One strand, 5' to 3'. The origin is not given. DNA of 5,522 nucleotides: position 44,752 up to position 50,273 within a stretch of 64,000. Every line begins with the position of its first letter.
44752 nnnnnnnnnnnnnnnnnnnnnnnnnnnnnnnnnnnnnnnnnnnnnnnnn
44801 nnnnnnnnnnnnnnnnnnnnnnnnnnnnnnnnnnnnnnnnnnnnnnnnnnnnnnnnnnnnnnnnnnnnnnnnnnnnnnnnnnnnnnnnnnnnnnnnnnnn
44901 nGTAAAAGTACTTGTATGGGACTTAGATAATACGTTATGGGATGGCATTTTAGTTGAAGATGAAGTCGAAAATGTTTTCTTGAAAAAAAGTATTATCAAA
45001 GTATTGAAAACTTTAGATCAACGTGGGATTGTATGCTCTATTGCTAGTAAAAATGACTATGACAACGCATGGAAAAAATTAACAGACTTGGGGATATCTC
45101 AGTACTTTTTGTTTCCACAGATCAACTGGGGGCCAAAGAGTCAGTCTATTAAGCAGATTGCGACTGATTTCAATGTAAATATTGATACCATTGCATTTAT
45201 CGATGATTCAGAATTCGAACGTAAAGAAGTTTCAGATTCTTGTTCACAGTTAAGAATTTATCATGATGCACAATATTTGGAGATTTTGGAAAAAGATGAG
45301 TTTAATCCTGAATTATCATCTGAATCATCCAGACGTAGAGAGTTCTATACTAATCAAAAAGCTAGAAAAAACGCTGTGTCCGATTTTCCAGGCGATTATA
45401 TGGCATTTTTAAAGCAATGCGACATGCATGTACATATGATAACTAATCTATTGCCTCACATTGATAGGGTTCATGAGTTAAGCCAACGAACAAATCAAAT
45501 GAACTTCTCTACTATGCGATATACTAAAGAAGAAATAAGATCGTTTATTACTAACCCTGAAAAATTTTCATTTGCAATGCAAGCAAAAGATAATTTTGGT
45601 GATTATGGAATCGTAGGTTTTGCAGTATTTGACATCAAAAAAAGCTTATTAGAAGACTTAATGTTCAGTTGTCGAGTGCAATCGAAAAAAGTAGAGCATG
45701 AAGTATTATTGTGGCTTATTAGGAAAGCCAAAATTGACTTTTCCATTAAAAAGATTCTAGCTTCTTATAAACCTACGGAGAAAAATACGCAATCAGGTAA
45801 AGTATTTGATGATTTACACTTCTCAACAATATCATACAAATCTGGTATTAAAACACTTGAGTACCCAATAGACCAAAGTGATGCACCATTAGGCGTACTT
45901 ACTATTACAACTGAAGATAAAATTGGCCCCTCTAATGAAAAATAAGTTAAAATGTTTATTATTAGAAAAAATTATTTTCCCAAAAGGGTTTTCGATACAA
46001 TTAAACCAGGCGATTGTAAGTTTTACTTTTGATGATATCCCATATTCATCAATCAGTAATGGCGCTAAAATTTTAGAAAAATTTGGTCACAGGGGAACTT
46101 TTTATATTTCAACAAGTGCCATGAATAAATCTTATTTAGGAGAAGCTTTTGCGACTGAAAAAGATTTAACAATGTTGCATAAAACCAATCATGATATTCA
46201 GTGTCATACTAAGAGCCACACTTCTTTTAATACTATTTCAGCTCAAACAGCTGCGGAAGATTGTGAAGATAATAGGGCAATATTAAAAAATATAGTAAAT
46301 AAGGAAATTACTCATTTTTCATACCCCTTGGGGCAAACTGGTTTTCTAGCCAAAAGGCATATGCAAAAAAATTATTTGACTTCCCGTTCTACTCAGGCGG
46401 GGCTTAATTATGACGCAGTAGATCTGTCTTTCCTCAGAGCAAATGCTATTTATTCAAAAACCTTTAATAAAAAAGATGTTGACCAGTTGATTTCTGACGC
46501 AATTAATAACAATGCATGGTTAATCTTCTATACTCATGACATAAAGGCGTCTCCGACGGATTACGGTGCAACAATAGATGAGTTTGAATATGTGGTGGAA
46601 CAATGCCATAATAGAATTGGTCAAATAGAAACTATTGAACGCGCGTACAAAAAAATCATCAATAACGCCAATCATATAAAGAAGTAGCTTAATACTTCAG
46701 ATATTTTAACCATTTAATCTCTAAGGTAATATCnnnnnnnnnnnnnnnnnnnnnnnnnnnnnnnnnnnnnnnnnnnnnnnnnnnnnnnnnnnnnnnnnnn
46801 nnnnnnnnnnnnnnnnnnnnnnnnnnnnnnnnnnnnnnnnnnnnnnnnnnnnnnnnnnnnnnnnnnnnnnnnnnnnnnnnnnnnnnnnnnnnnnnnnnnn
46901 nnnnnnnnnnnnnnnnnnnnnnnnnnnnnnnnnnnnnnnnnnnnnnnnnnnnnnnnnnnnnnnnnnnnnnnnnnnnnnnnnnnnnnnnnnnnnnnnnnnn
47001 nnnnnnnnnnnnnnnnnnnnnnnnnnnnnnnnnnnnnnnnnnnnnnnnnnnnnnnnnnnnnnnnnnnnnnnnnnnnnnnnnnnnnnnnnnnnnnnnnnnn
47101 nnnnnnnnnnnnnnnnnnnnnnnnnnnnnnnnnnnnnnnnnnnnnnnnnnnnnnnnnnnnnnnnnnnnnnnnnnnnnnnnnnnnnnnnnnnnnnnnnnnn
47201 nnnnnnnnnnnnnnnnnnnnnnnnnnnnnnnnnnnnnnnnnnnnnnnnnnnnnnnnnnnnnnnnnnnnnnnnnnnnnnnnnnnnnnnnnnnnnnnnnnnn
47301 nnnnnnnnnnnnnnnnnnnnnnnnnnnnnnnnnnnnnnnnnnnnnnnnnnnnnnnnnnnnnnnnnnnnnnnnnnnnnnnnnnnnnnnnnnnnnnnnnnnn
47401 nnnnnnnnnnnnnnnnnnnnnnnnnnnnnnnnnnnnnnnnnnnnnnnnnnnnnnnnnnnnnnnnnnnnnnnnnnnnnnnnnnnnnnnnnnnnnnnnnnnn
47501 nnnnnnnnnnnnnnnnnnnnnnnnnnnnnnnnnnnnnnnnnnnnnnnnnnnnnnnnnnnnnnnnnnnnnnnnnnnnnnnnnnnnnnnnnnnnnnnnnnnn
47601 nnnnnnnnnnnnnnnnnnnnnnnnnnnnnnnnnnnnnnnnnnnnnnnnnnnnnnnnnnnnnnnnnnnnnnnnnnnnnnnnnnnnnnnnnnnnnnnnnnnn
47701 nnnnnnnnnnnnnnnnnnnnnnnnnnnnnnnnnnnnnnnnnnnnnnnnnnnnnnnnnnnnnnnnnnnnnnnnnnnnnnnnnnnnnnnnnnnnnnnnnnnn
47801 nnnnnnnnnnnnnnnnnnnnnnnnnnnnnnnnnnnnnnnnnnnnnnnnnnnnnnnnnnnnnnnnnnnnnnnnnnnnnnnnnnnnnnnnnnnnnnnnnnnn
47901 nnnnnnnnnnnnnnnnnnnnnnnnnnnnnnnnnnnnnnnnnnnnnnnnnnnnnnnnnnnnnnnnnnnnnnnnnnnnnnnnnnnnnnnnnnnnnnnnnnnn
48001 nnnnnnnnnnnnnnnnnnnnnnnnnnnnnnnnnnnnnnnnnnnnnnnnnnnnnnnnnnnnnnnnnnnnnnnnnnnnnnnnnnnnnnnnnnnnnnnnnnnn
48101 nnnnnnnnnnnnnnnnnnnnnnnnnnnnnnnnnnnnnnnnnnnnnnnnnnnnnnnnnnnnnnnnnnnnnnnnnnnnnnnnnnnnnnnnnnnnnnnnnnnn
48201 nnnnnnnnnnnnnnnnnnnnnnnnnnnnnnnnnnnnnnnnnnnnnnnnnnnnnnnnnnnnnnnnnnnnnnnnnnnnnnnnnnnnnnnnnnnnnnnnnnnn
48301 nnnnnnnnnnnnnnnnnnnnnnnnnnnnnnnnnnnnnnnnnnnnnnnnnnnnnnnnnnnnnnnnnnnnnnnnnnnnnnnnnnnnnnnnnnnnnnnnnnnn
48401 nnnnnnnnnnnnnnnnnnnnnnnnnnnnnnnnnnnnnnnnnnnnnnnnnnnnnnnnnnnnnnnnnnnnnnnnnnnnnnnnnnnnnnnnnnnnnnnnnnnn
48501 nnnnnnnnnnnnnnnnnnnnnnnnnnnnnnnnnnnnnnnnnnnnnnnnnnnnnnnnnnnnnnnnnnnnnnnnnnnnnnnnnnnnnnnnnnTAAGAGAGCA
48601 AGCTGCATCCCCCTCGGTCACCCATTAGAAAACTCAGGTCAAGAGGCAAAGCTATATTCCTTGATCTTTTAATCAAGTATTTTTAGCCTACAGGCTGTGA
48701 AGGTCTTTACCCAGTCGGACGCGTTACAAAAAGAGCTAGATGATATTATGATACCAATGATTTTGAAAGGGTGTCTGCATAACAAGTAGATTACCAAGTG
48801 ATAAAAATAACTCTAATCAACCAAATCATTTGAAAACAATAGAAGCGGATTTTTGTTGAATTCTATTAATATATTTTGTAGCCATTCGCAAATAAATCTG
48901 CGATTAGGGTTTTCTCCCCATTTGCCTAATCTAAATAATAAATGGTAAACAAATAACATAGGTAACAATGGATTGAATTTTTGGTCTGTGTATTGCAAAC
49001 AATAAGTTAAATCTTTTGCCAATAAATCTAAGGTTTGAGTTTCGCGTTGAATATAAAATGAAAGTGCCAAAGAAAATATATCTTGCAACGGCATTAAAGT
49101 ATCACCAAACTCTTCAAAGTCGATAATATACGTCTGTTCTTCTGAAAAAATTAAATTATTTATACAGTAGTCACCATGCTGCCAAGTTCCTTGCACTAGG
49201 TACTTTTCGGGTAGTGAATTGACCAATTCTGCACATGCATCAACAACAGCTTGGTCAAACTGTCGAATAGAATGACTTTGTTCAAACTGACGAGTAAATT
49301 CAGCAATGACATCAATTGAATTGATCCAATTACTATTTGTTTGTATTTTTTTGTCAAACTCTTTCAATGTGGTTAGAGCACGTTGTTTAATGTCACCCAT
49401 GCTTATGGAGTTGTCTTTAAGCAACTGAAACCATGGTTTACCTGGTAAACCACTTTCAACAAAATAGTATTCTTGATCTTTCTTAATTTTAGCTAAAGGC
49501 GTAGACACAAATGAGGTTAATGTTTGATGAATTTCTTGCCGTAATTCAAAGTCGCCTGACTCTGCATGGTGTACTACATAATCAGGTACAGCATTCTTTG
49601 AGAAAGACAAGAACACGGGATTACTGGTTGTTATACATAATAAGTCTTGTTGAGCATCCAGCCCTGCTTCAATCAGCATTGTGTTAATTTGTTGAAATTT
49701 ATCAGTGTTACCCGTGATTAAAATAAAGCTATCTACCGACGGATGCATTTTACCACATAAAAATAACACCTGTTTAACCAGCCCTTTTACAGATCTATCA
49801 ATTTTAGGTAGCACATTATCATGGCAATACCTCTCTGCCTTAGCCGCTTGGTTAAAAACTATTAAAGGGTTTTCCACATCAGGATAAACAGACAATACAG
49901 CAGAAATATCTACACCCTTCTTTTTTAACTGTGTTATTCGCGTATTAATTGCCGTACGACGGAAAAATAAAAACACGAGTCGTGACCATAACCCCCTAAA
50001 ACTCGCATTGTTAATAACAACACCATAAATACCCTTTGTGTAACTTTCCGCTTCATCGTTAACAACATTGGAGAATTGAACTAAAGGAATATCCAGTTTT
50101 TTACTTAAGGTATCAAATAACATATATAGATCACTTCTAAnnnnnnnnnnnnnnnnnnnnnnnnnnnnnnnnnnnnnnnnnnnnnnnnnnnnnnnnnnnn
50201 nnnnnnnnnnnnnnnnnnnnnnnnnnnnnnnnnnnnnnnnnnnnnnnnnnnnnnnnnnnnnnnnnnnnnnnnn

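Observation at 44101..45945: FkbH-like protein fused to a Cys-rich N-terminal domain with a ferredoxin-type motif, and no ACP nearby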

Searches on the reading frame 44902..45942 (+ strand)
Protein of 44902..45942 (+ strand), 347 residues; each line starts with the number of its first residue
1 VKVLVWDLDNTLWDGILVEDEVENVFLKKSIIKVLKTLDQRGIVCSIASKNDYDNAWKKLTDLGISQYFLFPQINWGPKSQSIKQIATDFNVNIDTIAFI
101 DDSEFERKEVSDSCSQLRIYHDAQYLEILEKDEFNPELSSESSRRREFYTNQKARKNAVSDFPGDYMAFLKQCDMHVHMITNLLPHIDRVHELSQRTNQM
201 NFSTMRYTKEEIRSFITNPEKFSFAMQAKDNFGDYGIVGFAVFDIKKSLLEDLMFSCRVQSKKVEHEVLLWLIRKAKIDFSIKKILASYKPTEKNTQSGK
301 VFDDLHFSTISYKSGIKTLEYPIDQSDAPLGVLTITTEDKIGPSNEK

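Call 50: search_dna_similar(query=window:44902-45942:+, collection=plasmids, mode=protein, max_rows=40, rows=spread, max_evalue=0.001)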
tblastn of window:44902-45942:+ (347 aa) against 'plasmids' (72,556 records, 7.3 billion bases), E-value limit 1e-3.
Records with a match: 217; places in all: 220; records where one place covers at least 80% of the query: 184.
Best place of each record, by identity: <60% 217.
By first word of the organism name: Bacillus 67; Streptomyces 39; Sinorhizobium 39; Ralstonia 15; Clostridium 13; Rhizobium 5; Rhodococcus 5; Nostoc 2; Streptantibioticus 2; Komagataeibacter 2; and 25 more.
By predicted mobility (MOB-suite, as given by PLSDB): non-mobilizable 140; mobilizable 71; conjugative 6.
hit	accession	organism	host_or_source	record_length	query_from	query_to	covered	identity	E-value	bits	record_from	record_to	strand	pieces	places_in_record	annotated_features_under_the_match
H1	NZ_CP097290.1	Streptomyces durmitorensis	whole organism,soil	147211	1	321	93%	36.7%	5e-54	197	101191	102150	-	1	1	HAD-IIIC family phosphatase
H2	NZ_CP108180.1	Streptomyces canus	-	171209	1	295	85%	37.7%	3e-50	187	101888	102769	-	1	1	HAD-IIIC family phosphatase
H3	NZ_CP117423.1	Bacillus cereus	-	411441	1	324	93%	33.7%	2e-45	173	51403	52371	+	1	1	HAD-IIIC family phosphatase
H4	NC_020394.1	Bacillus thuringiensis serovar thuringiensis str. IS5056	-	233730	1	324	93%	33.4%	4e-45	172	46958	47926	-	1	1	HAD-IIIC family phosphatase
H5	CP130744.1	Bacillus thuringiensis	rhizhosphere soil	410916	1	324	93%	33.4%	4e-45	172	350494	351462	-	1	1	HAD-IIIC family phosphatase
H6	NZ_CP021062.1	Bacillus thuringiensis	Environment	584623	1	324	93%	33.4%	4e-45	172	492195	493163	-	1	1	HAD-IIIC family phosphatase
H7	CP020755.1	Bacillus thuringiensis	Single cell,Tissue, animal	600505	1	324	93%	33.4%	4e-45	172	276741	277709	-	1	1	hypothetical protein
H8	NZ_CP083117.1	Bacillus thuringiensis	whole organism,Biopesticide Delfin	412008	1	324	93%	33.4%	4e-45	172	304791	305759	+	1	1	HAD-IIIC family phosphatase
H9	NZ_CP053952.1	Bacillus cereus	-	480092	1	324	93%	33.4%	4e-45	172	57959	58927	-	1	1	HAD-IIIC family phosphatase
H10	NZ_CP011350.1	Bacillus thuringiensis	tobacco,single cell,roots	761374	1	324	93%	33.4%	4e-45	172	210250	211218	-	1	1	HAD-IIIC family phosphatase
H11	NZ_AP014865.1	Bacillus thuringiensis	-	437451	1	324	93%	33.4%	3e-41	160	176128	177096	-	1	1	HAD-IIIC family phosphatase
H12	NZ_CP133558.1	Bacillus wiedmannii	Thaumetopoea processionea,liquid culture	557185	1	324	93%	33.1%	7e-41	159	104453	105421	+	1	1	HAD-IIIC family phosphatase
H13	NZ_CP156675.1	Pseudalkalibacillus hwajinpoensis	mixed culture,soil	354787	2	312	90%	33.3%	2e-39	155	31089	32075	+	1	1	HAD-IIIC family phosphatase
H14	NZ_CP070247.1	Streptomyces californicus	DSMZ Isolate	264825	1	295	85%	33.6%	5e-48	180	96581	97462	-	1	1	HAD-IIIC family phosphatase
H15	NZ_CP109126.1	Streptomyces anulatus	-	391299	2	337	97%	27.4%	5e-26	116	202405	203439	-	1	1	SDR family NAD(P)-dependent oxidoreductase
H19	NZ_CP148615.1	Clostridium perfringens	Homo sapiens,single cell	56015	1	302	87%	27.6%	2e-19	97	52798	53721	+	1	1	HAD-IIIC family phosphatase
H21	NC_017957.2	Tistrella mobilis KA081020-065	-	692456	2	329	95%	24.9%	3e-22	105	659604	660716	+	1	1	HAD-IIIC family phosphatase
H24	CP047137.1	Ralstonia solanacearum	Potato,Single cell,tuber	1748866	1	295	85%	26.6%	3e-24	111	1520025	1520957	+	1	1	HAD-IIIC family phosphatase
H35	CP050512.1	Sinorhizobium meliloti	Medicago sativa,cell culture,root nodule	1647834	1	296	85%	23.7%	1e-19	97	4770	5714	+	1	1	HAD-IIIC family phosphatase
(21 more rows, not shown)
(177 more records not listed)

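Call 51: get_annotated_region(hit=H4, flank=5000)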
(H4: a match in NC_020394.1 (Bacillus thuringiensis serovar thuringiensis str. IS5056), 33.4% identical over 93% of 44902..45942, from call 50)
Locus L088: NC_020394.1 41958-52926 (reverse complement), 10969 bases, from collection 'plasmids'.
description: Bacillus thuringiensis serovar thuringiensis str. IS5056 plasmid pIS56-233, complete sequence
organism: Bacillus thuringiensis serovar thuringiensis str. IS5056 (NCBI taxid 1286404)
taxonomy: Bacteria; Bacillota; Bacilli; Bacillales; Bacillaceae; Bacillus; Bacillus thuringiensis; Bacillus thuringiensis serovar thuringiensis str. IS5056
host: -; source: -; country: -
typing (MOB-suite, as given by PLSDB): non-mobilizable; replicon rep_cluster_125,rep_cluster_1721; mating-pair formation MPF_T
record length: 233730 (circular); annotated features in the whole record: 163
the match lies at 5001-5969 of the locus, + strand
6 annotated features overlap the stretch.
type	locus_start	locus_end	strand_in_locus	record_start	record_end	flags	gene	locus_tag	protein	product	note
CDS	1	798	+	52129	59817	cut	-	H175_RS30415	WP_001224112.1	hybrid non-ribosomal peptide synthetase/type I polyketide synthase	-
CDS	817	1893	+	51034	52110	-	-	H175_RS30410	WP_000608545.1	LLM class flavin-dependent oxidoreductase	-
CDS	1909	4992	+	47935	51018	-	-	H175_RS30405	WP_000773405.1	cyclic peptide export ABC transporter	GO:0015833 - peptide transport [Evidence IEA]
CDS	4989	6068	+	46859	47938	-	-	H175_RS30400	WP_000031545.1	HAD-IIIC family phosphatase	-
CDS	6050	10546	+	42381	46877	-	-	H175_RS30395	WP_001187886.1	non-ribosomal peptide synthetase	-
CDS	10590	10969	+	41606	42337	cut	-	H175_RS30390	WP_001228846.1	alpha/beta fold hydrolase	-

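Call 52: get_annotated_region(hit=H1, flank=5000)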
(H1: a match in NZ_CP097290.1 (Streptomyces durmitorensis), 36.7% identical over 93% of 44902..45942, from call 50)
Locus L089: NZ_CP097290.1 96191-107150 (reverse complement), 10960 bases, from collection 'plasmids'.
description: Streptomyces durmitorensis strain MS405 plasmid p1, complete sequence
organism: Streptomyces durmitorensis (NCBI taxid 319947)
taxonomy: Bacteria; Actinomycetota; Actinomycetes; Kitasatosporales; Streptomycetaceae; Streptomyces; Streptomyces durmitorensis
host: -; source: whole organism,soil; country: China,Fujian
typing (MOB-suite, as given by PLSDB): non-mobilizable; replicon rep_cluster_1910
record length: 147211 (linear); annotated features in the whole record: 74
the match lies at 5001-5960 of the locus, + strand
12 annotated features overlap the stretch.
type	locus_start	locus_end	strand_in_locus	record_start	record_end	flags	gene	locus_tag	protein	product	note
CDS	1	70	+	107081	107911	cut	-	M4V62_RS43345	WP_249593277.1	thioesterase domain-containing protein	GO:0009058 - biosynthetic process [Evidence IEA]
CDS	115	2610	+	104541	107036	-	-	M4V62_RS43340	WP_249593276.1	FkbM family methyltransferase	-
CDS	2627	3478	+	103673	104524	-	-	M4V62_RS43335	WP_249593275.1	3-hydroxyacyl-CoA dehydrogenase NAD-binding domain-containing protein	GO:0006631 - fatty acid metabolic process [Evidence IEA]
CDS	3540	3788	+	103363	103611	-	-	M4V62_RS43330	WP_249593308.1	phosphopantetheine-binding protein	-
CDS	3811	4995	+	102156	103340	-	-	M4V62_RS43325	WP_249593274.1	acyl-CoA dehydrogenase family protein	-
CDS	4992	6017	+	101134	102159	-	-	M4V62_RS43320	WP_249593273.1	HAD-IIIC family phosphatase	-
CDS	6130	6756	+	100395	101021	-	-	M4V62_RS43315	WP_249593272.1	OvmZ protein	-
CDS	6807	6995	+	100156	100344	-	-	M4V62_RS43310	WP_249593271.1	helix-turn-helix domain-containing protein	-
CDS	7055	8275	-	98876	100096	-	-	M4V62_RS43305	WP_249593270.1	cytochrome P450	-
CDS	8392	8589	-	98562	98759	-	-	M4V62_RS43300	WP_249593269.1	ferredoxin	-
CDS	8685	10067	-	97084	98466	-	-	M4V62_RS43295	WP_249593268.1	NAD(P)/FAD-dependent oxidoreductase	-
CDS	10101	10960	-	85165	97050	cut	-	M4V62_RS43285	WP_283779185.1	type I polyketide synthase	-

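Call 68: get_annotated_region(hit=H24, flank=4000)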
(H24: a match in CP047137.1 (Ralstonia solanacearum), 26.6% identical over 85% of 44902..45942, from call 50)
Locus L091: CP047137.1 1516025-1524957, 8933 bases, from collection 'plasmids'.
description: Ralstonia solanacearum strain CFBP 8697 plasmid unnamed, complete sequence
organism: Ralstonia solanacearum (NCBI taxid 305)
taxonomy: Bacteria; Pseudomonadota; Betaproteobacteria; Burkholderiales; Burkholderiaceae; Ralstonia; Ralstonia solanacearum
host: -; source: Potato,Single cell,tuber; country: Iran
typing (MOB-suite, as given by PLSDB): mobilizable; relaxase MOBP
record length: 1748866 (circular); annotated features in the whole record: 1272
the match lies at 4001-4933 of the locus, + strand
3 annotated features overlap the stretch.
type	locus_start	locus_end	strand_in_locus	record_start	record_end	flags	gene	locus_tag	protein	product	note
CDS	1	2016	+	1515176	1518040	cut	-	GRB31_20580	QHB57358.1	hypothetical protein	-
CDS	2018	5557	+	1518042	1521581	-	-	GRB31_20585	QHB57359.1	HAD-IIIC family phosphatase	-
CDS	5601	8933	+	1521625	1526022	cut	-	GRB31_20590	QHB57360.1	acyltransferase domain-containing protein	-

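Call 69: get_annotated_region(hit=H35, flank=4000)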
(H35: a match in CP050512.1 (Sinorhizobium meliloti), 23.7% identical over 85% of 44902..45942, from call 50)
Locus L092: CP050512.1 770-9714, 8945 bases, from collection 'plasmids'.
description: Sinorhizobium meliloti strain RCAM1750 plasmid p_2, complete sequence
organism: Sinorhizobium meliloti (NCBI taxid 382)
taxonomy: Bacteria; Pseudomonadota; Alphaproteobacteria; Hyphomicrobiales; Rhizobiaceae; Sinorhizobium; Sinorhizobium meliloti
host: -; source: Medicago sativa,cell culture,root nodule; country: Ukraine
typing (MOB-suite, as given by PLSDB): mobilizable; relaxase MOBQ
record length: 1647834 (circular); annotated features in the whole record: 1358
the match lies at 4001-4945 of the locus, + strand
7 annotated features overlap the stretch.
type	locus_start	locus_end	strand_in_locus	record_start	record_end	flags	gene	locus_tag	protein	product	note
CDS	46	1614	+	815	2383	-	-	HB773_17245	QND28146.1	MBOAT family protein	-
CDS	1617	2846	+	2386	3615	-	-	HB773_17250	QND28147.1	TonB-dependent receptor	-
CDS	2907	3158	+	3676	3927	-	-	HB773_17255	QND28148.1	acyl carrier protein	-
CDS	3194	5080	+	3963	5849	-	-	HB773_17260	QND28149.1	HAD-IIIC family phosphatase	-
CDS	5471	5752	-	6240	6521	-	-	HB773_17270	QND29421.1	hypothetical protein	-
CDS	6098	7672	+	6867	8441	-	-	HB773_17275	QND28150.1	calcium-binding protein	-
CDS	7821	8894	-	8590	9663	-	-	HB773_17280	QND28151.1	calcium-binding protein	-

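Call 70: get_annotated_region(hit=H19, flank=4000)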
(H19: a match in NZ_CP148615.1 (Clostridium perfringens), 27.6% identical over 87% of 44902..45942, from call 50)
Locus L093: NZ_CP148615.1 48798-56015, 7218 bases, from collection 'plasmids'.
description: Clostridium perfringens strain Z1323HCP0058 plasmid pZ1323HCP0058-3, complete sequence
organism: Clostridium perfringens (NCBI taxid 1502)
taxonomy: Bacteria; Bacillota; Clostridia; Eubacteriales; Clostridiaceae; Clostridium; Clostridium perfringens
host: -; source: Homo sapiens,single cell; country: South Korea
typing (MOB-suite, as given by PLSDB): mobilizable; replicon rep_cluster_1713; relaxase MOBP
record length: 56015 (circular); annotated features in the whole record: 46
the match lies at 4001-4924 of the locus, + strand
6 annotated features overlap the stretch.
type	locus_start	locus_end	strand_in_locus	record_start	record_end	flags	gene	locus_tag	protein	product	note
CDS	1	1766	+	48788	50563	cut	-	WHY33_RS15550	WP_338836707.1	ABC transporter ATP-binding protein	-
CDS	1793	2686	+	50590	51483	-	-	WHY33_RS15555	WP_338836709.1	nucleotidyltransferase family protein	-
CDS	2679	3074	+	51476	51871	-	-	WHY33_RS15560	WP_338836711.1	VOC family protein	-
CDS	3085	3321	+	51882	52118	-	-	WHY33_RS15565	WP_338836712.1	acyl carrier protein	-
CDS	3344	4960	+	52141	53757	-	-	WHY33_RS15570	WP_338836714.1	HAD-IIIC family phosphatase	-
CDS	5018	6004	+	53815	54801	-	-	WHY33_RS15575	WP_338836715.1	hypothetical protein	-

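Call 71: get_annotated_region(hit=H21, flank=4000)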
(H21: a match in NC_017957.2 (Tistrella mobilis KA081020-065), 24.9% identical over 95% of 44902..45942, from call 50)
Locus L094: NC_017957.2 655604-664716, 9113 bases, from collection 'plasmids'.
description: Tistrella mobilis KA081020-065 plasmid pTM1, complete sequence
organism: Tistrella mobilis KA081020-065 (NCBI taxid 1110502)
taxonomy: Bacteria; Pseudomonadota; Alphaproteobacteria; Geminicoccales; Geminicoccaceae; Tistrella; Tistrella mobilis; Tistrella mobilis KA081020-065
host: -; source: -; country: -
typing (MOB-suite, as given by PLSDB): non-mobilizable; replicon rep_cluster_140
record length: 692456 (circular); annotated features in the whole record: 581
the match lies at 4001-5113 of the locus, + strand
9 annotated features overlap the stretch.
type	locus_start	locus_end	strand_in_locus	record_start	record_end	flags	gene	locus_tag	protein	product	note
CDS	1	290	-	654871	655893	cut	-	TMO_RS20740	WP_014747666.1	hypothetical protein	-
CDS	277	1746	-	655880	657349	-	-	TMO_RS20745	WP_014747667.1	MBOAT family O-acyltransferase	-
CDS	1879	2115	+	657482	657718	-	-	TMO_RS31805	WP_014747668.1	acyl carrier protein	GO:0006633 - fatty acid biosynthetic process [Evidence IEA]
CDS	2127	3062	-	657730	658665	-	-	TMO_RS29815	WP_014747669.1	class I SAM-dependent methyltransferase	-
CDS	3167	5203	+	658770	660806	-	-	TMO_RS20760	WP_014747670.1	HAD-IIIC family phosphatase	-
CDS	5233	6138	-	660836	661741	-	-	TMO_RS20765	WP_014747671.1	LysR family transcriptional regulator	-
CDS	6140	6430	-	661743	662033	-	-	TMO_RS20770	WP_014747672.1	type II toxin-antitoxin system RelE/ParE family toxin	GO:0030541 - plasmid partitioning [Evidence IEA]; GO:0051290 - protein heterotetramerization [Evidence IEA]; GO:0009432 ...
CDS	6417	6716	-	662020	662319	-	-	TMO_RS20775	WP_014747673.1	type II toxin-antitoxin system RelB/DinJ family antitoxin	GO:0006355 - regulation of DNA-templated transcription [Evidence IEA]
CDS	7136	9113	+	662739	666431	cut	-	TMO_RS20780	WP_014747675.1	hypothetical protein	-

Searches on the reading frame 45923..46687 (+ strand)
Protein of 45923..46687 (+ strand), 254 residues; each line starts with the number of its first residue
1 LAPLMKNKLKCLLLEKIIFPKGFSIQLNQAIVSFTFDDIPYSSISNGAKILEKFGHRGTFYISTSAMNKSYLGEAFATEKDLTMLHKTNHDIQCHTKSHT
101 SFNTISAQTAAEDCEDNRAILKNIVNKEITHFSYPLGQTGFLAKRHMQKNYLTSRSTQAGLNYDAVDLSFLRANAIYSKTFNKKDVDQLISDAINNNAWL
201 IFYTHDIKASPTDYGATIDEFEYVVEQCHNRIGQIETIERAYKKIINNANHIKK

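Call 6: search_protein_families(library=pfam, proteins=[window:45923-46687:+], max_evalue=0.001)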
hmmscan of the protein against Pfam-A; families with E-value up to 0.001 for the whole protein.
window:45923-46687:+ (254 aa): 1 family
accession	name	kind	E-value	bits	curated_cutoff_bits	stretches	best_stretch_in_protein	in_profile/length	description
PF01522.26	Polysacc_deac_1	-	7.4e-18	65.1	23.1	1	28-139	5-108/124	Polysaccharide deacetylase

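Call 22: search_protein_families(library=ncbifam, proteins=[window:45923-46687:+], max_evalue=0.00001)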
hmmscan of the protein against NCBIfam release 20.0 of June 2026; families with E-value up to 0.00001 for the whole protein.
window:45923-46687:+ (254 aa): 2 families
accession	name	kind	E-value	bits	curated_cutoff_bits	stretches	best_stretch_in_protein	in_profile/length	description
NF050820.1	PolSacchBiosHfsH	equivalog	2.1e-41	142.2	400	1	17-244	21-247/249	oligosaccharide deacetylase HfsH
TIGR02764.1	spore_ybaN_pdaB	equivalog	1.2e-06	28.5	237.4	1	31-138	7-107/191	polysaccharide deacetylase family sporulation protein PdaB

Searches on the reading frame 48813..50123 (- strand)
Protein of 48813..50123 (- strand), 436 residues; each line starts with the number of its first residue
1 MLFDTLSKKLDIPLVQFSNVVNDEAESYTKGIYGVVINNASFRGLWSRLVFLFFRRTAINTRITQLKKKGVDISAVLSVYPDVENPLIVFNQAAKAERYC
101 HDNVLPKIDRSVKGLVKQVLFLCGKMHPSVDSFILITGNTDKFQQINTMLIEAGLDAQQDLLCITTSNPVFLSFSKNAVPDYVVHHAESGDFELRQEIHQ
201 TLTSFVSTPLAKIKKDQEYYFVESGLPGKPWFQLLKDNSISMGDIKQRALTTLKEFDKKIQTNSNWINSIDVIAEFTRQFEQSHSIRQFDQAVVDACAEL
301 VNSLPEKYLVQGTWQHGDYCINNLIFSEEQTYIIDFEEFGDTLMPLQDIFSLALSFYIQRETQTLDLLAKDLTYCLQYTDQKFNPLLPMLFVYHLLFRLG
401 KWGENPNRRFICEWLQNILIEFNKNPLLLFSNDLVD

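Call 7: search_protein_families(library=pfam, proteins=[window:48813-50123:-], max_evalue=0.001)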
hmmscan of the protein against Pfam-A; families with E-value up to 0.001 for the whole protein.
window:48813-50123:- (436 aa): 2 families
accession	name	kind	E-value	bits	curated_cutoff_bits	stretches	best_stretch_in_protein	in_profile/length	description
PF01636.29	APH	-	6.4e-08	33.1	23.2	1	220-362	72-219/239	Phosphotransferase enzyme family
PF19974.5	TCAD9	-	1.8e-05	24.5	40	1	310-358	295-343/429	Ternary complex associated domain 9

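Call 22: search_protein_families(library=ncbifam, proteins=[window:48813-50123:-], max_evalue=0.00001)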
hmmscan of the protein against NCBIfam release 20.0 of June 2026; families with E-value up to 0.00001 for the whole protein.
window:48813-50123:- (436 aa): 0 families
